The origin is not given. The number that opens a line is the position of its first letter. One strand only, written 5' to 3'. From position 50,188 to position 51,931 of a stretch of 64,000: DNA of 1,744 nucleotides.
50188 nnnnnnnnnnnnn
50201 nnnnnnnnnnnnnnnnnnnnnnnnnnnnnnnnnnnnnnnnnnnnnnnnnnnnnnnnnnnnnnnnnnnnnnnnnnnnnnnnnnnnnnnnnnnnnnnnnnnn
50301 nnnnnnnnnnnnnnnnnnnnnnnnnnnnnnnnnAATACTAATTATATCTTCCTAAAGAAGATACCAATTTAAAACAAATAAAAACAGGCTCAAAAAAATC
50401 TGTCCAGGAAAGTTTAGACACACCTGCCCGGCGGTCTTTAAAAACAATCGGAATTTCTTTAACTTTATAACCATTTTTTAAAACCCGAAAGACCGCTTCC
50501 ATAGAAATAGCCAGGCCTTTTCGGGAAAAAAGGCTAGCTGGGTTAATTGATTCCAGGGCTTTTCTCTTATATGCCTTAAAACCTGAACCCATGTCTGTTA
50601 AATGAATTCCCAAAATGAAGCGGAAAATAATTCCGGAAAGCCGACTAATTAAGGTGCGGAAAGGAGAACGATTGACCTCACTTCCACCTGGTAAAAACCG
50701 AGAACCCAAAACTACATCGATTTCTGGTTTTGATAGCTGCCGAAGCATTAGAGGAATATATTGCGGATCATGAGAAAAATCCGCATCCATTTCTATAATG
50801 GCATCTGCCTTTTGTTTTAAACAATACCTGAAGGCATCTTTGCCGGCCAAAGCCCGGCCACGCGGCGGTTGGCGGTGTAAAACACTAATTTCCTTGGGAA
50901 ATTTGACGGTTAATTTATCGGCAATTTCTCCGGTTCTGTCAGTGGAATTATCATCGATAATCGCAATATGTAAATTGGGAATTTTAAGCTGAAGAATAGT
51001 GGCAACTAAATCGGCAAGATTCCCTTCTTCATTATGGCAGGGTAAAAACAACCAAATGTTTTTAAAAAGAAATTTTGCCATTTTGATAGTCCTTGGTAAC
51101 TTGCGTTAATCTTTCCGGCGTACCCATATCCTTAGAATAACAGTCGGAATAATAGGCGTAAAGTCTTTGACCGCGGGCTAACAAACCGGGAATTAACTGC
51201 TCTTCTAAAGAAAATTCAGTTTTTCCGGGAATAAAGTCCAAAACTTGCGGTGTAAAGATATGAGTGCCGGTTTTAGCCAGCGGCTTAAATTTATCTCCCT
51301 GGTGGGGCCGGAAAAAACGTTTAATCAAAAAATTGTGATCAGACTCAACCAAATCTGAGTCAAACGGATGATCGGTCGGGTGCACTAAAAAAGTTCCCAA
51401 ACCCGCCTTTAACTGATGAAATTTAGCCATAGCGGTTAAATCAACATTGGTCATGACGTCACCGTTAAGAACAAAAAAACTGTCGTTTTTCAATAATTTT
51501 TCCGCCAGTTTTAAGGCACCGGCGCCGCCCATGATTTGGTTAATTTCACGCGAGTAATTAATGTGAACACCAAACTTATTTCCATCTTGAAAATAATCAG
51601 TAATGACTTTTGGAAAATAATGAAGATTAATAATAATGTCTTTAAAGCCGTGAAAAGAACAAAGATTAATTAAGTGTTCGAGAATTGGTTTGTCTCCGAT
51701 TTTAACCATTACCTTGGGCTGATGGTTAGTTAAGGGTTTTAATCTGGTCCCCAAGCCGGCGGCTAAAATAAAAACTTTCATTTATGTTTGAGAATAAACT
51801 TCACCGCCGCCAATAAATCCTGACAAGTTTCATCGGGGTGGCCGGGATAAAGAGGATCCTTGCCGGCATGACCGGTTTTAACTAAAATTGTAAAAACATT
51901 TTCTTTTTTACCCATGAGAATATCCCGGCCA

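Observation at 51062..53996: Complete GDP-D-glycero-alpha-D-manno-heptose pathway with an unusual HddA(GHMP kinase)-GmhB(phosphatase) fusion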

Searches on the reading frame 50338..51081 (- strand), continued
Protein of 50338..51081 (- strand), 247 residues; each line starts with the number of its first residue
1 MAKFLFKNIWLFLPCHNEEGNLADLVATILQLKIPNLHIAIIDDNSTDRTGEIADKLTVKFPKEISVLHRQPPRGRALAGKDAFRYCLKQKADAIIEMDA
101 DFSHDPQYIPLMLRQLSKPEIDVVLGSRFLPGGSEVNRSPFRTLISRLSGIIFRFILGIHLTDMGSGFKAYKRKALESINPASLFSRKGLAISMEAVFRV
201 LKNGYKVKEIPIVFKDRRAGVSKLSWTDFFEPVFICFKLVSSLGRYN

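Call 77: find_encoding_contigs(protein=P0450, flank=7000, max_places=1)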
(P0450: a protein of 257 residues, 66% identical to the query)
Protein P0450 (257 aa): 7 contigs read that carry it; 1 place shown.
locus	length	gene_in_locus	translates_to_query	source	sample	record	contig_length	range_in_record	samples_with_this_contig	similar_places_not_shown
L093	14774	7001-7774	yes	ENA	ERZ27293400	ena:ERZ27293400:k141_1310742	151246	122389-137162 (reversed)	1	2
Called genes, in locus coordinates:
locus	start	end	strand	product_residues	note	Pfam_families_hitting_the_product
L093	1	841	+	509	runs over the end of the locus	-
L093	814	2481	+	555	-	-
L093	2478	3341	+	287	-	PF00535:Glycos_transf_2, PF10111:Glyco_tranf_2_2, PF13641:Glyco_tranf_2_3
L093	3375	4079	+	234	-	PF00483:NTP_transferase, PF12804:NTP_transf_3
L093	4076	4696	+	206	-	PF13580:SIS_2, PF01380:SIS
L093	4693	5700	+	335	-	PF00288:GHMP_kinases_N, PF08544:GHMP_kinases_C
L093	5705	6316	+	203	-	PF00702:Hydrolase (faint), PF08645:PNK3P (weak), PF13242:Hydrolase_like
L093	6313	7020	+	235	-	PF00483:NTP_transferase, PF12804:NTP_transf_3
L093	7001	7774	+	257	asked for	PF13641:Glyco_tranf_2_3 (weak), PF00535:Glycos_transf_2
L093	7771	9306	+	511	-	PF02366:PMT (weak), PF13231:PMT_2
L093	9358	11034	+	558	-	PF13231:PMT_2 (weak)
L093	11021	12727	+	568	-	PF02366:PMT, PF13231:PMT_2 (weak)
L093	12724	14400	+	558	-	PF13231:PMT_2 (faint)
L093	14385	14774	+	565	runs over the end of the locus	-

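Call 78: find_encoding_contigs(protein=P0472, flank=7000, max_places=1)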
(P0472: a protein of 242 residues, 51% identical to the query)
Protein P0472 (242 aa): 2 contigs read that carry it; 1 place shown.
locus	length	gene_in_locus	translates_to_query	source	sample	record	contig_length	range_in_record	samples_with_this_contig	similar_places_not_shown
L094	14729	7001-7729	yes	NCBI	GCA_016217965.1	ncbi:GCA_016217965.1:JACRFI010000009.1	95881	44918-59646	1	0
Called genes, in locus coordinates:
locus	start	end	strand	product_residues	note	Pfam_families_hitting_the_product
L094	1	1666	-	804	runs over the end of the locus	PF00890:FAD_binding_2 (faint), PF01266:DAO, PF01593:Amino_oxidase, PF12831:FAD_oxidored (weak), PF13450:NAD_binding_8, PF03275:GLF (weak), PF03102:NeuB, PF08666:SAF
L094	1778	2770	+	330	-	PF01209:Ubie_methyltran (faint), PF13489:Methyltransf_23, PF08241:Methyltransf_11, PF08242:Methyltransf_12, PF13847:Methyltransf_31 (faint), PF13649:Methyltransf_25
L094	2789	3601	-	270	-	-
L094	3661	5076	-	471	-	PF05159:Capsule_synth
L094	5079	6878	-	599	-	PF00664:ABC_membrane, PF02463:SMC_N (faint), PF00005:ABC_tran, PF13555:AAA_29 (faint)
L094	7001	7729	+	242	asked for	PF00535:Glycos_transf_2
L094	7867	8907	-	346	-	PF13439:Glyco_transf_4, PF00534:Glycos_transf_1, PF13692:Glyco_trans_1_4, PF13524:Glyco_trans_1_2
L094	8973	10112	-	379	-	PF13439:Glyco_transf_4 (weak), PF00534:Glycos_transf_1, PF20706:GT4-conflict, PF13692:Glyco_trans_1_4, PF13524:Glyco_trans_1_2 (weak)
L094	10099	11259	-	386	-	PF01041:DegT_DnrJ_EryC1, PF00155:Aminotran_1_2, PF01212:Beta_elim_lyase (weak), PF01053:Cys_Met_Meta_PP (weak)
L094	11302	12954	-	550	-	PF13231:PMT_2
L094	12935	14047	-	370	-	PF13439:Glyco_transf_4, PF13579:Glyco_trans_4_4 (weak), PF00534:Glycos_transf_1, PF13692:Glyco_trans_1_4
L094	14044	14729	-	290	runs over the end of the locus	PF00483:NTP_transferase, PF12804:NTP_transf_3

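Call 79: find_encoding_contigs(protein=P0503, flank=7000, max_places=2)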
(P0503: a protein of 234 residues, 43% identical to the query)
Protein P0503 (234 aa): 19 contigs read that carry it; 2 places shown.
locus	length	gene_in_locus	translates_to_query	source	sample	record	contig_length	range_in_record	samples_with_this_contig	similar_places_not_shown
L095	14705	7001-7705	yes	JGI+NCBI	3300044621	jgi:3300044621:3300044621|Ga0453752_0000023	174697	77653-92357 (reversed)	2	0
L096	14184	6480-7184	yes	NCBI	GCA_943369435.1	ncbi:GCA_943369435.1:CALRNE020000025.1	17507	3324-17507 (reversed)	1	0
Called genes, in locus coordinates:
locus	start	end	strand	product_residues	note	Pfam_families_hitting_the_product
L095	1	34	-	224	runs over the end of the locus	PF01168:Ala_racemase_N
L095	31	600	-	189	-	PF02545:Maf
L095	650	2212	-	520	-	PF13623:SurA_N_2, PF13624:SurA_N_3, PF13145:Rotamase_2, PF13616:Rotamase_3, PF00639:Rotamase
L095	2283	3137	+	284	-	PF04085:MreC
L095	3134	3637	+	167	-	-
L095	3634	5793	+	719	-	PF03717:PBP_dimer, PF00905:Transpeptidase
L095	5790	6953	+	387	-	PF01098:FTSW_RODA_SPOVE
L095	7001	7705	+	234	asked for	PF00535:Glycos_transf_2, PF13641:Glyco_tranf_2_3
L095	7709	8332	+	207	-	PF01914:MarC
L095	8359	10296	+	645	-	PF00069:Pkinase, PF01636:APH (faint), PF07714:PK_Tyr_Ser-Thr, PF08308:PEGA (weak)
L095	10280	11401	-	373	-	PF02684:LpxB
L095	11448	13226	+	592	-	PF00664:ABC_membrane, PF00005:ABC_tran, PF02463:SMC_N (faint)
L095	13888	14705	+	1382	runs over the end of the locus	PF02128:Peptidase_M36, PF02225:PA, PF18911:PKD_4 (faint), PF22352:K319L-like_PKD (weak)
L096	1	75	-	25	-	?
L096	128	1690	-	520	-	PF13623:SurA_N_2, PF13624:SurA_N_3, PF13145:Rotamase_2, PF13616:Rotamase_3, PF00639:Rotamase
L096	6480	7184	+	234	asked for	PF00535:Glycos_transf_2, PF13641:Glyco_tranf_2_3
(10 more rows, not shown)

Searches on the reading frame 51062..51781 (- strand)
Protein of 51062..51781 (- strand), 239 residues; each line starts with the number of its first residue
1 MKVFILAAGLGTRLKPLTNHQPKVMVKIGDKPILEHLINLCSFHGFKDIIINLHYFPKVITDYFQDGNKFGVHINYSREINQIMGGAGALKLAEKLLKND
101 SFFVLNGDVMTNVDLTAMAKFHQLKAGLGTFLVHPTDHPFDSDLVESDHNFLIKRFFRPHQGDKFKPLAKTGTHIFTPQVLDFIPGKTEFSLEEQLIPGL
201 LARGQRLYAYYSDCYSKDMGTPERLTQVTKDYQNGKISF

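Call 3: search_protein_families(library=pfam, proteins=[window:51062-51781:-], max_evalue=0.01)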
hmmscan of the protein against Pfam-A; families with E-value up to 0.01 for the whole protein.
window:51062-51781:- (239 aa): 2 families
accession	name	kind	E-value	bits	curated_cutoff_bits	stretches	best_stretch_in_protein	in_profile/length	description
PF00483.29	NTP_transferase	-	2.2e-34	119.6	21.2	1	3-234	2-244/245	Nucleotidyl transferase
PF12804.13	NTP_transf_3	-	2.4e-09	38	27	1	4-110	2-97/160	MobA-like NTP transferase domain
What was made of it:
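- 51062..51781 (-): Sugar-1-phosphate nucleotidyltransferase (239 aa; 'NT2' type), inferred heptose-1-phosphate nucleotidyltransferase. PF00483 119.6 bits (call 3).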

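Call 4: search_protein_families(library=ncbifam, proteins=[window:51062-51781:-], max_evalue=0.01)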
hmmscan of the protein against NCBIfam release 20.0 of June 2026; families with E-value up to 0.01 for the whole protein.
window:51062-51781:- (239 aa): 33 families (the best 25 are shown)
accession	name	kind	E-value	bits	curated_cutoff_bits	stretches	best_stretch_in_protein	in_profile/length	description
NF052502.1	man1P_GTase_Rv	exception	2.5e-39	135.1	440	1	4-236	4-234/352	mannose-1-phosphate guanylyltransferase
NF045761.1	NAMPUrTaseMurU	equivalog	5.4e-36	124.5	250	1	1-229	1-224/226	N-acetylmuramate alpha-1-phosphate uridylyltransferase MurU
TIGR03992.1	Arch_glmU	subfamily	4e-30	105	292.1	1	1-228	1-223/393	bifunctional sugar-1-phosphate nucleotidylyltransferase/acetyltransferase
TIGR02623.1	G1P_cyt_trans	equivalog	2.9e-24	85.9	300.25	2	1-66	1-66/255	glucose-1-phosphate cytidylyltransferase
NF049965.1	GlMnHpPGnyltfHddC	equivalog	1.7e-23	83.4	300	1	1-224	1-213/221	D-glycero-D-manno-heptose 1-phosphate guanosyltransferase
NF041313.1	UDPGP_AglF_Halo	equivalog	1.2e-22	80.6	400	1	1-225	1-227/234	UTP--glucose-1-phosphate uridylyltransferase AglF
NF045697.1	MurNAcPUrMurU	equivalog_domain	5.7e-21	75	370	1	5-222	2-218/229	N-acetylmuramate alpha-1-phosphate uridylyltransferase MurU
TIGR01208.1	rmlA_long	equivalog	1.9e-19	69.7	320.25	1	2-229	1-231/353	glucose-1-phosphate thymidylyltransferase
NF041173.1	Sug_nt_acttase_Thmprot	equivalog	1e-14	54.3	600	1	1-186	1-178/405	bifunctional sugar-1-phosphate nucleotidylyltransferase/acetyltransferase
TIGR01099.1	galU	equivalog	1.5e-13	50.9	326.8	1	1-74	2-75/261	UTP--glucose-1-phosphate uridylyltransferase GalU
TIGR01173.1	glmU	equivalog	6.1e-12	45.1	366.85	1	1-125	1-120/452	bifunctional UDP-N-acetylglucosamine diphosphorylase/glucosamine-1-phosphate N-acetyltransferase GlmU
NF010939.0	PRK14359.1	equivalog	8.6e-11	41.1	592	1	2-128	4-121/430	bifunctional UDP-N-acetylglucosamine diphosphorylase/glucosamine-1-phosphate N-acetyltransferase GlmU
NF003670.0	PRK05293.1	equivalog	1.9e-10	40.3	470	1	4-231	8-257/382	glucose-1-phosphate adenylyltransferase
TIGR01207.1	rmlA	equivalog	4.8e-10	39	360.65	1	4-150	3-150/286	glucose-1-phosphate thymidylyltransferase RfbA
NF010934.1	PRK14354.1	equivalog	3.4e-09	35.7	450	1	4-140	3-133/447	bifunctional UDP-N-acetylglucosamine diphosphorylase/glucosamine-1-phosphate N-acetyltransferase GlmU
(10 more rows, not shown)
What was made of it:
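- On HddC (heptose-1-phosphate guanylyltransferase, NF049965): 83.4 bits, below the ManC-type model (135) and MurU (124) (call 4).
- Checked: ORF 3 is PF00483 (calls 3, 4).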

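Call 10: search_solved_structures(query=window:51062-51781:-, max_evalue=0.001, show_alignments=2)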
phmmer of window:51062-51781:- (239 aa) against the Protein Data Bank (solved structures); distinct sequences matched with E-value up to 0.001: 58.
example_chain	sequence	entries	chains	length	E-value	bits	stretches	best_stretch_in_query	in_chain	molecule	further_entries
8x7s_B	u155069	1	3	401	2.5e-35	125.5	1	1-237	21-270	UTP--glucose-1-phosphate uridylyltransferase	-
7whr_B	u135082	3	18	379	1.2e-26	97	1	1-224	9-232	Nucleotidyl transferase family protein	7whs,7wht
8yre_D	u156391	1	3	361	2.6e-24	89.4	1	1-223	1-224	Mannose-1-phosphate guanylyltransferase 1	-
7x8j_A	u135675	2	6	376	2.8e-24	89.3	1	1-223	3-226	Mannose-1-phosphate guanylyltransferase 1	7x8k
7d72_K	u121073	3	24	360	2.3e-23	86.3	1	1-224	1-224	Mannose-1-phosphate guanyltransferase beta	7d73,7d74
4y7t_A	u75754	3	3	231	1.9e-19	73.5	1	1-118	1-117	Nucleotidyl transferase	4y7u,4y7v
5xhw_A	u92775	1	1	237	1.1e-17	67.7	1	3-225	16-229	Putative 6-deoxy-D-mannoheptose pathway protein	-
6jq8_A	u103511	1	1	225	4e-17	65.9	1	3-225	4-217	Putative 6-deoxy-D-mannoheptose pathway protein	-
1tzf_A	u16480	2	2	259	1.1e-15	61.2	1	2-66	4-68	Glucose-1-phosphate cytidylyltransferase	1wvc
8hhd_A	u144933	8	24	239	1.1e-14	58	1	1-139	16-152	Nucleotidyl transferase | N-acetylmuramate alpha-1-phosphate uridylyltransferase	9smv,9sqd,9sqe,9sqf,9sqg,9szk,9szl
1jyk_A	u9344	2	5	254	2.5e-12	50.2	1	2-99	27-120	CTP:phosphocholine Cytidylyltransferase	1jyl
5z09_A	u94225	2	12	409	2.2e-10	43.8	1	1-230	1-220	Dual sugar-1-phosphate nucleotidylyltransferase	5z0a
7d72_A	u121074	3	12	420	5.6e-10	42.5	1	5-125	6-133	Mannose-1-phosphate guanyltransferase alpha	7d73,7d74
3hl3_A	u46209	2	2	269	1.9e-09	40.8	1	1-185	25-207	Glucose-1-phosphate thymidylyltransferase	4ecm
2ggo_A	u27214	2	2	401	2.7e-09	40.3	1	1-230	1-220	401aa long hypothetical glucose-1-phosphate thymidylyltransferase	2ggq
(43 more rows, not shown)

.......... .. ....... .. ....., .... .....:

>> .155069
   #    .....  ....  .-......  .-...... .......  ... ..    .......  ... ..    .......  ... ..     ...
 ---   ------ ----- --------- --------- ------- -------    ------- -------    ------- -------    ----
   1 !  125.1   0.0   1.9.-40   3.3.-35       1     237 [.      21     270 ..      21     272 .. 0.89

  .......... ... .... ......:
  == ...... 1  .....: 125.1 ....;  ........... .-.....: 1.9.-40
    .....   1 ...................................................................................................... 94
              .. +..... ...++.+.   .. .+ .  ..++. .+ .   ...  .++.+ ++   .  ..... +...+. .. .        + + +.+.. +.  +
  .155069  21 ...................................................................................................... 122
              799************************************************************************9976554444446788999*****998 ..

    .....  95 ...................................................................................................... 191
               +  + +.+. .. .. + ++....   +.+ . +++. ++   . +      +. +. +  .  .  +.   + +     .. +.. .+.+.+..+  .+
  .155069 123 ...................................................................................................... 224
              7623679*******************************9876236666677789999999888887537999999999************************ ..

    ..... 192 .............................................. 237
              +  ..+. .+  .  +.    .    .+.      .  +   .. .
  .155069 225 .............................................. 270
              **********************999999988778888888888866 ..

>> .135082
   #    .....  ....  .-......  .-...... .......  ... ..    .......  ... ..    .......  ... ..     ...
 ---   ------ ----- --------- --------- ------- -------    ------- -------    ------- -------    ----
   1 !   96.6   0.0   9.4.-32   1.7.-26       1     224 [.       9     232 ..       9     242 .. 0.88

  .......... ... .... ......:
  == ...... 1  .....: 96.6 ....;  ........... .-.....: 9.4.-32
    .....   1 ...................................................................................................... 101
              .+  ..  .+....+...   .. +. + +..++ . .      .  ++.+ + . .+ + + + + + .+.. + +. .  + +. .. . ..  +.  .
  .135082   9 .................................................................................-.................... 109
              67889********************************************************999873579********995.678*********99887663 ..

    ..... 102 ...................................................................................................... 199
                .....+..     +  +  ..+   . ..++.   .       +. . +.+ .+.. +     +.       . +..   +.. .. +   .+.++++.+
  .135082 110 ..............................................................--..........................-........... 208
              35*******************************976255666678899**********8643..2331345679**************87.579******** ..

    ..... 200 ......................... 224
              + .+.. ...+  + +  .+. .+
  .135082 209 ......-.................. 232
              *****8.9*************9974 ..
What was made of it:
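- Checked: The best solved relative is a UTP-glucose-1-P uridylyltransferase (calls 4, 10).
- The transferase is closer to ManC-, CugP- and MurU-type enzymes than to characterised HddC (calls 4, 10). The best HMM is a mannose-1-phosphate guanylyltransferase model, and the best solved relative is a UTP-glucose-1-P uridylyltransferase (calls 4, 10).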
